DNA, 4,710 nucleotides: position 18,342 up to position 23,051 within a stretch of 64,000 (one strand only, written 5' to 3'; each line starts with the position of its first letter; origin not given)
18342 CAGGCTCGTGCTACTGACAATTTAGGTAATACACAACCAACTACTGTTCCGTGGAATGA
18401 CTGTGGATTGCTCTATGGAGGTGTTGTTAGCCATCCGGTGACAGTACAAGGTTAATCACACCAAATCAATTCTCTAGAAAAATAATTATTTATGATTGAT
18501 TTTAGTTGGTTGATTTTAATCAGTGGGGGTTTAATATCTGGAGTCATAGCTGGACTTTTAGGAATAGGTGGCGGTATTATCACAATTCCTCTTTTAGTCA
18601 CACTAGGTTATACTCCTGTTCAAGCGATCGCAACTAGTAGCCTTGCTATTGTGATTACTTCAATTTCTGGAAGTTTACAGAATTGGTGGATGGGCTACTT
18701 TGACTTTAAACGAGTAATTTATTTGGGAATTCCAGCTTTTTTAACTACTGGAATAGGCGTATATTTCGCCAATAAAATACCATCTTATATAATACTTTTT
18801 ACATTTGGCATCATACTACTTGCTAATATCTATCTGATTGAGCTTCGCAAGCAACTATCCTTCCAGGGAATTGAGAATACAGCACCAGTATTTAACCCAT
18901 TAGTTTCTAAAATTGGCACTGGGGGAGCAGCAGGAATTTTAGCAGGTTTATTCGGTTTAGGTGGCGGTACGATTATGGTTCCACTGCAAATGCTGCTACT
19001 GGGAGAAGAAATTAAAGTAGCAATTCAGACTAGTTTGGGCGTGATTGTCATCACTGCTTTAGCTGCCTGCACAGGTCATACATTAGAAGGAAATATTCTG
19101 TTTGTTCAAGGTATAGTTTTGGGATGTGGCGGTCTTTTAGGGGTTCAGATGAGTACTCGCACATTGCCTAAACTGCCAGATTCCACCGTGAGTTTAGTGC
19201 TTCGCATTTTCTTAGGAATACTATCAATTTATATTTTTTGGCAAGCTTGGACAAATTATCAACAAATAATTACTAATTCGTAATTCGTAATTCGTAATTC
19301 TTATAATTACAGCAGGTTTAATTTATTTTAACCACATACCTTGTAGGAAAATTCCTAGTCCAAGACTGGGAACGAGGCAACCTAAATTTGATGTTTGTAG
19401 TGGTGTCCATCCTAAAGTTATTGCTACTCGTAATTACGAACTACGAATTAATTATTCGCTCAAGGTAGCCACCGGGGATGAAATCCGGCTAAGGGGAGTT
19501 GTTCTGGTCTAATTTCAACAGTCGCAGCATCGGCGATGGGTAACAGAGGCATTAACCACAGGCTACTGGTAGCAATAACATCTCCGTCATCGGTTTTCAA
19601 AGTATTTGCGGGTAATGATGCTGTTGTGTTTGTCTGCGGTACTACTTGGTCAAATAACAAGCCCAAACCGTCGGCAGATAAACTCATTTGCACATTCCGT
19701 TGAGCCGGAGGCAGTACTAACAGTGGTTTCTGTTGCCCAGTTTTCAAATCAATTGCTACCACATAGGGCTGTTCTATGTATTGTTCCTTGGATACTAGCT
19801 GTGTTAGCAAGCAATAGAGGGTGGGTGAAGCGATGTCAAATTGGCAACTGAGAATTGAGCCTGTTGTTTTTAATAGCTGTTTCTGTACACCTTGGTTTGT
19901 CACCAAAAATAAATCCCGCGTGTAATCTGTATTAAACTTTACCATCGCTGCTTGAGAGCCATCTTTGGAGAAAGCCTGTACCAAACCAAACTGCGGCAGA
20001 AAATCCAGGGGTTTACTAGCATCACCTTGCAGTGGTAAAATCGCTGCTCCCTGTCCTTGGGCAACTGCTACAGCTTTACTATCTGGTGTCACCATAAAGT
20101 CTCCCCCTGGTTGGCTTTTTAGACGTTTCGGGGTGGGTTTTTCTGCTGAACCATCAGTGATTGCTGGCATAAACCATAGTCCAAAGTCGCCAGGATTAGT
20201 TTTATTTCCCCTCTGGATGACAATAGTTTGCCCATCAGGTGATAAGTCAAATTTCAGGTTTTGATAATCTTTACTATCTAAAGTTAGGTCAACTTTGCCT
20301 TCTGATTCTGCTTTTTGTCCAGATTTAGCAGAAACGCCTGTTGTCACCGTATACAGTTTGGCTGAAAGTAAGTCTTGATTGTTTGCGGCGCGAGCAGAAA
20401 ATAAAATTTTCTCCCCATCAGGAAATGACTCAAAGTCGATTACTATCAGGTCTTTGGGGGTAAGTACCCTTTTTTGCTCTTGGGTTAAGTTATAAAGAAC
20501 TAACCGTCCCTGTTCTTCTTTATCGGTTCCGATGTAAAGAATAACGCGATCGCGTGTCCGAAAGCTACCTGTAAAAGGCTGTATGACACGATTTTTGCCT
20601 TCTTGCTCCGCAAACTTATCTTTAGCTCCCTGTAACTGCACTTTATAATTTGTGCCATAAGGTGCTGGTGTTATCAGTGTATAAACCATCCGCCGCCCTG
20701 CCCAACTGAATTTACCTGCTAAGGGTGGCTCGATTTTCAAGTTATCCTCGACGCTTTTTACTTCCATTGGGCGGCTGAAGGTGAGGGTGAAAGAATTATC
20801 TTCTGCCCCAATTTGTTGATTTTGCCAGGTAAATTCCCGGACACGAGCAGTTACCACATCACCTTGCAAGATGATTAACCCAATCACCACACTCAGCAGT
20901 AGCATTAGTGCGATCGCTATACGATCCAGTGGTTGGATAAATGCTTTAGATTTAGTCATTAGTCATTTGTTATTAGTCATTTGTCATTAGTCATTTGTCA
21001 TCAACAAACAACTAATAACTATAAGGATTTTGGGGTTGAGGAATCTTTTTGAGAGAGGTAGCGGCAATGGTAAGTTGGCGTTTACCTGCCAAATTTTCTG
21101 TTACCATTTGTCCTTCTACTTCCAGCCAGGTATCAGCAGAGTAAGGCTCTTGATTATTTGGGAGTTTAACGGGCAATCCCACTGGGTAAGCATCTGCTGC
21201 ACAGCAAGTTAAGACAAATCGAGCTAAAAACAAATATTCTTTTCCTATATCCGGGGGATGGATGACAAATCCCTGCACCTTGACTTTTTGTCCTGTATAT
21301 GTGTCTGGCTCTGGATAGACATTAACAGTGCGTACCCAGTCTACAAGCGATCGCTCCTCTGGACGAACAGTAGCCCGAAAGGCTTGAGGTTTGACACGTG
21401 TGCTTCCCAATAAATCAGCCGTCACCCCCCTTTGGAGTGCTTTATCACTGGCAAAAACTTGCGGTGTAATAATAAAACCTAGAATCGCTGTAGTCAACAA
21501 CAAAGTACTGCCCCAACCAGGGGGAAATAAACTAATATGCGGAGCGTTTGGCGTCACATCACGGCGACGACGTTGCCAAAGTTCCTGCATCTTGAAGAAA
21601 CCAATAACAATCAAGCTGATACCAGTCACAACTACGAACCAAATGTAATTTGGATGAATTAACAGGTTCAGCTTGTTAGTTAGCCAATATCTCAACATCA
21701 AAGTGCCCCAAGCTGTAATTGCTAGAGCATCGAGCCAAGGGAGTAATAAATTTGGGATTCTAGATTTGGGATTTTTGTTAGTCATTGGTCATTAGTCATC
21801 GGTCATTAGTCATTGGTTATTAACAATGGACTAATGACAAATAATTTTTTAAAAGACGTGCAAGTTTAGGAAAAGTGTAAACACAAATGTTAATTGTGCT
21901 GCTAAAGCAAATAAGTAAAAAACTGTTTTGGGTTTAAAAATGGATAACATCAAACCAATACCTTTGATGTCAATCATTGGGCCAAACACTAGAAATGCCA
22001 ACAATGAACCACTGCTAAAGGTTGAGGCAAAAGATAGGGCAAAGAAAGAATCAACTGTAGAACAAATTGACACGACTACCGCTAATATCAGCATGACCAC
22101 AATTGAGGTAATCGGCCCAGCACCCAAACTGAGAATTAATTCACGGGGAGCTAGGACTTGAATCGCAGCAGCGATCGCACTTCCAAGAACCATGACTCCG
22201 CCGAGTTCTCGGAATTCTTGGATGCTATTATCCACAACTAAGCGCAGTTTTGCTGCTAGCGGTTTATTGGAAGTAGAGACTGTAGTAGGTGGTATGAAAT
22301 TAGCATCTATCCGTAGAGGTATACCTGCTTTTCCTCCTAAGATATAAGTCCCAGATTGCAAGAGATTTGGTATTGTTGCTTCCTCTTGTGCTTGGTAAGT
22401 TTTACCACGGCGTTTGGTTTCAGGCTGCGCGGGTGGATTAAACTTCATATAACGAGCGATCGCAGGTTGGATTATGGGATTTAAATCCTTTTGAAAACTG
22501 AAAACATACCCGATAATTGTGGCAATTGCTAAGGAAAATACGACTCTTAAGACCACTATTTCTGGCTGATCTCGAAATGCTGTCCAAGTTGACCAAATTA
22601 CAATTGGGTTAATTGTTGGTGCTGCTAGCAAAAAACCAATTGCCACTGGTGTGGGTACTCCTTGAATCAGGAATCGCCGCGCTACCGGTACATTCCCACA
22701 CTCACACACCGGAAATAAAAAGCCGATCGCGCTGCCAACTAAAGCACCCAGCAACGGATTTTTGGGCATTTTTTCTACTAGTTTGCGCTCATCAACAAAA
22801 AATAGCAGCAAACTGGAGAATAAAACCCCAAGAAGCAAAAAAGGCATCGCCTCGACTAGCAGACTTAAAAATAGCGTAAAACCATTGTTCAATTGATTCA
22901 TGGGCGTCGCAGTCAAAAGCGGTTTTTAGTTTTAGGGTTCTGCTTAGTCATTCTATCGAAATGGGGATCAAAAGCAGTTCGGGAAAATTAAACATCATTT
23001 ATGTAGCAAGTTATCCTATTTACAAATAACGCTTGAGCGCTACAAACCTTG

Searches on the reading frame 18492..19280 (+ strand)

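Call 87: search_protein_families(library=pfam, proteins=[window:18492-19280:+], max_evalue=0.001)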
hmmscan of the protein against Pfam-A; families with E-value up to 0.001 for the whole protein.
window:18492-19280:+ (263 aa): 1 family
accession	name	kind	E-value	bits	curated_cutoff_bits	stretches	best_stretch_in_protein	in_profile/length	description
PF01925.25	TauE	-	8.3e-43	147.2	32.6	1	10-247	2-236/237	Sulfite exporter TauE/SafE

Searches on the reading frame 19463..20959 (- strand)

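Call 91: search_protein_families(library=pfam, proteins=[window:19463-20959:-], max_evalue=0.001)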
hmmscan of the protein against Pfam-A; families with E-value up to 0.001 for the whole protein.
window:19463-20959:- (499 aa): 1 family
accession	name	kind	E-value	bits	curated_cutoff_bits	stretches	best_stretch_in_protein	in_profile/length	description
PF13205.12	Big_5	-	0.00012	23.2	23.6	1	45-135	12-105/105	Bacterial Ig-like domain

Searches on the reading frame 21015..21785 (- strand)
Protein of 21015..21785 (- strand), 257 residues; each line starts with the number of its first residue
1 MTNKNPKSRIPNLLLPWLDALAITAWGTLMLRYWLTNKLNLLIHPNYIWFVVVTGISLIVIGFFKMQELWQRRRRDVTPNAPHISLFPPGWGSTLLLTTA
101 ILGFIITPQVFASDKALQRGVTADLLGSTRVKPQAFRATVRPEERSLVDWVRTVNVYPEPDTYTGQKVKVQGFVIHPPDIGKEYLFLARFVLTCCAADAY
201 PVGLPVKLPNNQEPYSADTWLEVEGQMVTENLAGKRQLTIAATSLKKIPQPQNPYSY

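Call 91: search_protein_families(library=pfam, proteins=[window:21015-21785:-], max_evalue=0.001)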
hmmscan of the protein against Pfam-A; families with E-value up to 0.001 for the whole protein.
window:21015-21785:- (257 aa): 1 family
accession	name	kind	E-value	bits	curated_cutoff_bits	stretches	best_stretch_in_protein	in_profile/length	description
PF21537.2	DUF1980_C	-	8.8e-23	81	25.9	1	155-257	37-140/141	DUF1980 C-terminal domain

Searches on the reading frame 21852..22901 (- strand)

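Call 91: search_protein_families(library=pfam, proteins=[window:21852-22901:-], max_evalue=0.001)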
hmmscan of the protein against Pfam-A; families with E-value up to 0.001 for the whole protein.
window:21852-22901:- (350 aa): 1 family
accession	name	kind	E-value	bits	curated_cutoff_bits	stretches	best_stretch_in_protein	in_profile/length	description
PF03773.19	ArsP_1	-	3.6e-79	266.4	32.3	1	4-346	2-293/294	Predicted permease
